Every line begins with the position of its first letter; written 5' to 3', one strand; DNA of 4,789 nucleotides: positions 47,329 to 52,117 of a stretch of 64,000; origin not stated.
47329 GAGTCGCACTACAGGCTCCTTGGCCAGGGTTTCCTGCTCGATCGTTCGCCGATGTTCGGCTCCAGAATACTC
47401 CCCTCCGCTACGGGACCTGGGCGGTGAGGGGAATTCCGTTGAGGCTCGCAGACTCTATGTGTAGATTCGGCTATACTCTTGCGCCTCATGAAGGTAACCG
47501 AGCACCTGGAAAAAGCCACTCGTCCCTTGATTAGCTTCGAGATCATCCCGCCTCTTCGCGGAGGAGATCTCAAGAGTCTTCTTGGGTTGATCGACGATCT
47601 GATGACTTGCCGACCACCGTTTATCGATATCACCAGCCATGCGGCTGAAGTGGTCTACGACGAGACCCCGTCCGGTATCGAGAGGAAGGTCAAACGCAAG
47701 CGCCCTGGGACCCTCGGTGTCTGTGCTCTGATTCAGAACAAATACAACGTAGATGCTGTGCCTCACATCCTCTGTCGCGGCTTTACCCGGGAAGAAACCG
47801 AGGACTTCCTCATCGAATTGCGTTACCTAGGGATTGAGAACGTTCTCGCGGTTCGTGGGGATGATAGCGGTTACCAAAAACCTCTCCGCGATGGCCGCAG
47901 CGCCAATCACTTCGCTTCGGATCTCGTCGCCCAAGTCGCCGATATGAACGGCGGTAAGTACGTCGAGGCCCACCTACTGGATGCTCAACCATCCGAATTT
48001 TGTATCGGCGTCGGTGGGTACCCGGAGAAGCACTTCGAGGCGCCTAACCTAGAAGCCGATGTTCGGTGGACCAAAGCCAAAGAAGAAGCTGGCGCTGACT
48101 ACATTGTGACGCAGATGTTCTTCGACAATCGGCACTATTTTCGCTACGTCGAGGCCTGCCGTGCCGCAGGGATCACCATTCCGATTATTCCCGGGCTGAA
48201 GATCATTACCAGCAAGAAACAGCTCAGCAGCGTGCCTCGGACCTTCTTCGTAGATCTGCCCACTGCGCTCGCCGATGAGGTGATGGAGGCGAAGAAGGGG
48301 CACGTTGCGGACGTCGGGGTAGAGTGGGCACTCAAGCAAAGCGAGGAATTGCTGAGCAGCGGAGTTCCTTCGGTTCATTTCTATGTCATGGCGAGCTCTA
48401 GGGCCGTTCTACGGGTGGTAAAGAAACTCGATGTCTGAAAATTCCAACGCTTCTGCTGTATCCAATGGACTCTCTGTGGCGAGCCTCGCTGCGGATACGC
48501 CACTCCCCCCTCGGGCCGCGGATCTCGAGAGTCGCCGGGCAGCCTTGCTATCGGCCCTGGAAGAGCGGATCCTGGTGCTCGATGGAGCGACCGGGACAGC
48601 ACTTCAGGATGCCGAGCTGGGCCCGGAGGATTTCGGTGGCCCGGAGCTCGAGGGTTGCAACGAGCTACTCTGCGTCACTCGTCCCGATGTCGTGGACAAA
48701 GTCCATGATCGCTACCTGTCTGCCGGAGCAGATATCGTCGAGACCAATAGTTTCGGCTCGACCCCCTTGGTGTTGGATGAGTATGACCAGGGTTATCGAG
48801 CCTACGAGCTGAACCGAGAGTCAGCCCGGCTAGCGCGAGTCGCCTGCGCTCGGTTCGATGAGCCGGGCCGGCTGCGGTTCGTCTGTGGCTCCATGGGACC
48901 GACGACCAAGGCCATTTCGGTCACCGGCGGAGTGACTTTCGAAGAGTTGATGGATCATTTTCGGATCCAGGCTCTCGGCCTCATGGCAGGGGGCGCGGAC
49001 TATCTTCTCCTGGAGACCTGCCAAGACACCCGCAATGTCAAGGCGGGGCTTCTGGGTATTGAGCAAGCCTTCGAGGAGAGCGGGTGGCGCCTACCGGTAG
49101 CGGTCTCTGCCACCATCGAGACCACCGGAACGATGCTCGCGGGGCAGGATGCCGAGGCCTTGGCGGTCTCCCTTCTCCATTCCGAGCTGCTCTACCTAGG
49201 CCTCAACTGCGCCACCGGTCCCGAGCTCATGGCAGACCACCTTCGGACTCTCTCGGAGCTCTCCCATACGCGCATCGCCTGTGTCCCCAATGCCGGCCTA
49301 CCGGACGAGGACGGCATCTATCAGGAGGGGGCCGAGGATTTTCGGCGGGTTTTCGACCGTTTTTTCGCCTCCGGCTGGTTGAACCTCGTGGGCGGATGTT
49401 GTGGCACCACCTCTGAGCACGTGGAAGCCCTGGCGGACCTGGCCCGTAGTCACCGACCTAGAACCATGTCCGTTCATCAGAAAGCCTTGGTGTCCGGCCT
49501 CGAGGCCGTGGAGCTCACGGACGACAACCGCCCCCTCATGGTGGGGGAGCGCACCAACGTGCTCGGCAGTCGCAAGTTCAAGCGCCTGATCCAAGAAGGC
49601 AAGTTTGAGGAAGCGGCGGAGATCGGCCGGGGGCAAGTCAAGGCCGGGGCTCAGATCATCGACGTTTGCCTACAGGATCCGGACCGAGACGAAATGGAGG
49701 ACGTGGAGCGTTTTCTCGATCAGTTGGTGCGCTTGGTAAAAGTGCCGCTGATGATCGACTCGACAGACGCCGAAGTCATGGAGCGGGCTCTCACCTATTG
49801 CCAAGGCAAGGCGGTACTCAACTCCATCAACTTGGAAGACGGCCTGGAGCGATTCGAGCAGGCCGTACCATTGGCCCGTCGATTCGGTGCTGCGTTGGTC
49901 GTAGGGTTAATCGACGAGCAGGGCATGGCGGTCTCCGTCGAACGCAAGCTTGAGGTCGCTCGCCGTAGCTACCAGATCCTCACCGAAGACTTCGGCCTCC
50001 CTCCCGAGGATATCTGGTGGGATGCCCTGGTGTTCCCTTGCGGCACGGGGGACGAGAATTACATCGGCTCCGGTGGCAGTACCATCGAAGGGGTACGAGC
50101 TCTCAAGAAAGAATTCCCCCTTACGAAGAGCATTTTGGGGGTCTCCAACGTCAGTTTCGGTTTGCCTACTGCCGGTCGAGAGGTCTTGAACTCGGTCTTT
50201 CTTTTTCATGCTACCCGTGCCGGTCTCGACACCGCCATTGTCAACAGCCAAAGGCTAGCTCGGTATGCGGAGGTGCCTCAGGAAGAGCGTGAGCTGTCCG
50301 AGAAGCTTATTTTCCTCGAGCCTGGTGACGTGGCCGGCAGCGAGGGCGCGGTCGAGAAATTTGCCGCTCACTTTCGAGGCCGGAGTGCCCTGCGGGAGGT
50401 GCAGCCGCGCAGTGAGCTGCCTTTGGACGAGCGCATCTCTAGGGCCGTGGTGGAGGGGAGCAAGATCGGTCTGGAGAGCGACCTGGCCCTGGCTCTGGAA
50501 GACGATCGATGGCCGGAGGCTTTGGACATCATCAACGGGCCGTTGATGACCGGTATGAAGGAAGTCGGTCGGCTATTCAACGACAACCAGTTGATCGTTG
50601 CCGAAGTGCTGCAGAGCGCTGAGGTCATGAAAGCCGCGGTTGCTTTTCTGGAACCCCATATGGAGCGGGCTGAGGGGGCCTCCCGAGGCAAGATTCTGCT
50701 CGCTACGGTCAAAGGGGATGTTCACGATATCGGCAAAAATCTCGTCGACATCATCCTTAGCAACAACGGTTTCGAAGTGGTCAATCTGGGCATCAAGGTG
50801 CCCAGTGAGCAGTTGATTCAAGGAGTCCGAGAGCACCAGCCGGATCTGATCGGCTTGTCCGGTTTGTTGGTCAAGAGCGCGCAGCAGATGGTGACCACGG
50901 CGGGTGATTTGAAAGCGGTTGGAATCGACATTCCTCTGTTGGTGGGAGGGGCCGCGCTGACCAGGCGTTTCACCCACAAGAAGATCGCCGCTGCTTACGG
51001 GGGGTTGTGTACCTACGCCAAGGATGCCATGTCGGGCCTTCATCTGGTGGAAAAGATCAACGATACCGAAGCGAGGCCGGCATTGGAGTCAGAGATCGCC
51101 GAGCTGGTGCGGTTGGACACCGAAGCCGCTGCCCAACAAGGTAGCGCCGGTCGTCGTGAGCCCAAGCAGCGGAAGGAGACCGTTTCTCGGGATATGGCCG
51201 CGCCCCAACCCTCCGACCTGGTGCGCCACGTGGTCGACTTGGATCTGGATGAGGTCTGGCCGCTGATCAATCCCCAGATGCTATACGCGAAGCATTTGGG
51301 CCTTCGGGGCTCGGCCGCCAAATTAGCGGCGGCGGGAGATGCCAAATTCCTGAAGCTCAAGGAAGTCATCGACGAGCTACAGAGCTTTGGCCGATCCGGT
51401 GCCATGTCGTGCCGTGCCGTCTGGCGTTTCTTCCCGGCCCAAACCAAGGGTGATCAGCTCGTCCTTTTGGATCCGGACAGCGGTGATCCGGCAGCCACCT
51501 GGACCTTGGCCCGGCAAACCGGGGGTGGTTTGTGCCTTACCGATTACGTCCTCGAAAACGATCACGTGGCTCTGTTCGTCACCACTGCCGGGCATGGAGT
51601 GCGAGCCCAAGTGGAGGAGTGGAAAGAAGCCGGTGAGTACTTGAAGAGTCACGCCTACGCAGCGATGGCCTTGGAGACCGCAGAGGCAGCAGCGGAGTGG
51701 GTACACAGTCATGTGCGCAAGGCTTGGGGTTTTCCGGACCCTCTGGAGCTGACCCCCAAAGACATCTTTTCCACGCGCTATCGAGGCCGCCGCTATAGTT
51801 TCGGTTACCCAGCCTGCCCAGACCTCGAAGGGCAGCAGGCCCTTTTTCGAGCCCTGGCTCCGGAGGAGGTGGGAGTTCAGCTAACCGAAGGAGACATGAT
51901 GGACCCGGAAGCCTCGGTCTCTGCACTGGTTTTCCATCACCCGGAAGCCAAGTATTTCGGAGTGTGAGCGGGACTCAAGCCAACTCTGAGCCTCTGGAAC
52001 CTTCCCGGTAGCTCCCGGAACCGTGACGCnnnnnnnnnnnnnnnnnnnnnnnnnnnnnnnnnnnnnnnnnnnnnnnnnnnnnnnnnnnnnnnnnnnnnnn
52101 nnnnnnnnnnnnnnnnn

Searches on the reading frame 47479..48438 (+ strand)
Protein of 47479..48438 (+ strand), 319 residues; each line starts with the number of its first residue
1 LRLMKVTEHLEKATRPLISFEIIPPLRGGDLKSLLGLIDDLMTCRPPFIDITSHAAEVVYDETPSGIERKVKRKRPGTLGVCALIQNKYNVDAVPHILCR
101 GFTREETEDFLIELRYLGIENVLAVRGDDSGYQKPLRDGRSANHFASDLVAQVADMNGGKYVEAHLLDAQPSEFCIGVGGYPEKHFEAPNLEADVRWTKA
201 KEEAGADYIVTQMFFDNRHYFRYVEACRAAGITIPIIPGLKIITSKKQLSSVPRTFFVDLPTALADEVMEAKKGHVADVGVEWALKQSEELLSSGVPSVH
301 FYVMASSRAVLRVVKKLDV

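Call 9: search_protein_families(library=pfam, proteins=[window:47479-48438:+], max_evalue=0.0001)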
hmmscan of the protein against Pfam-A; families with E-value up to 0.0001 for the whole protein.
window:47479-48438:+ (319 aa): 1 family
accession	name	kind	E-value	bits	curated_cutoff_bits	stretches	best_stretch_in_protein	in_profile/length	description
PF02219.23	MTHFR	-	6.3e-57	193.5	24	1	7-317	3-286/287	Methylenetetrahydrofolate reductase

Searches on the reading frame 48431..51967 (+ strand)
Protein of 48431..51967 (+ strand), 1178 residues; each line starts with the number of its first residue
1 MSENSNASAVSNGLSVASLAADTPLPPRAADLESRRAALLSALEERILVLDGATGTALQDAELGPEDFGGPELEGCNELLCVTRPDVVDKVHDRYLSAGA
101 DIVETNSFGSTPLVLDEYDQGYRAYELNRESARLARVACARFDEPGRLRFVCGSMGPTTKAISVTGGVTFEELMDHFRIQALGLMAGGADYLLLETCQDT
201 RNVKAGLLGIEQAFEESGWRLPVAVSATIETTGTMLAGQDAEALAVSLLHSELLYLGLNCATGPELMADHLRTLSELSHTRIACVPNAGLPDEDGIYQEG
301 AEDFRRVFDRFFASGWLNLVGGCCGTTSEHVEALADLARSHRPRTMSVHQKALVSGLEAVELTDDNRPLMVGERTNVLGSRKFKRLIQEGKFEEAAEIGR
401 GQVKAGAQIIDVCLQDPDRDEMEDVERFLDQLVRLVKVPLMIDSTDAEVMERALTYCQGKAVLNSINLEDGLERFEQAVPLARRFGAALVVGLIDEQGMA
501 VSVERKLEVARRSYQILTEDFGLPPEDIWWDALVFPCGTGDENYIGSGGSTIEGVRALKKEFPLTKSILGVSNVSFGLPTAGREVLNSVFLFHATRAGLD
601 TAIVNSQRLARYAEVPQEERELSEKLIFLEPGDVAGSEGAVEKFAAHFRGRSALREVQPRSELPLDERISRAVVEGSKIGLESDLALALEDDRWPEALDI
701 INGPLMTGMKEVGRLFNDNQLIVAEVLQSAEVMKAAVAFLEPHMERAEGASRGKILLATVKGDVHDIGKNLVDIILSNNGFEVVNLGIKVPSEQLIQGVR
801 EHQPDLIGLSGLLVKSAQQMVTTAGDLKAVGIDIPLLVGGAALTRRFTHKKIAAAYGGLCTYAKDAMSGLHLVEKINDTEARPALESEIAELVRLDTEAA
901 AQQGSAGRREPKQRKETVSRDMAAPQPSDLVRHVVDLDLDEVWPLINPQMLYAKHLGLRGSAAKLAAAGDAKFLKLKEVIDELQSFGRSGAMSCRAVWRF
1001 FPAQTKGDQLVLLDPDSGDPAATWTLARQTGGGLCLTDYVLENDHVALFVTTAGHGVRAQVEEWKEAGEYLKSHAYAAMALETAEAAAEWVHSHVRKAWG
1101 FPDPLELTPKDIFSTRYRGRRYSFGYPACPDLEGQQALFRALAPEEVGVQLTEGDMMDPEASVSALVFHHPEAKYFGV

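Call 9: search_protein_families(library=pfam, proteins=[window:48431-51967:+], max_evalue=0.0001)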
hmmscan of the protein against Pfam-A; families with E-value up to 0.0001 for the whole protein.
window:48431-51967:+ (1178 aa): 5 families
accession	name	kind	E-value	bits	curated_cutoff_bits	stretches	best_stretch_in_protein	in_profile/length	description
PF02574.22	S-methyl_trans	-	6.4e-77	259.6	22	1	48-336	1-281/283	Homocysteine S-methyltransferase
PF02965.22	Met_synt_B12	-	3e-44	151.9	25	1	981-1178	46-257/273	Vitamin B12 dependent methionine synthase, activation domain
PF00809.28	Pterin_bind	-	1.1e-39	137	25.5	1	372-605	1-244/244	Pterin binding enzyme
PF02310.24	B12-binding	-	7.5e-21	74.6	32.1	1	753-856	1-107/121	B12 binding domain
PF02607.22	B12-binding_2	-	3.8e-19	69.1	23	1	666-741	2-74/74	B12 binding domain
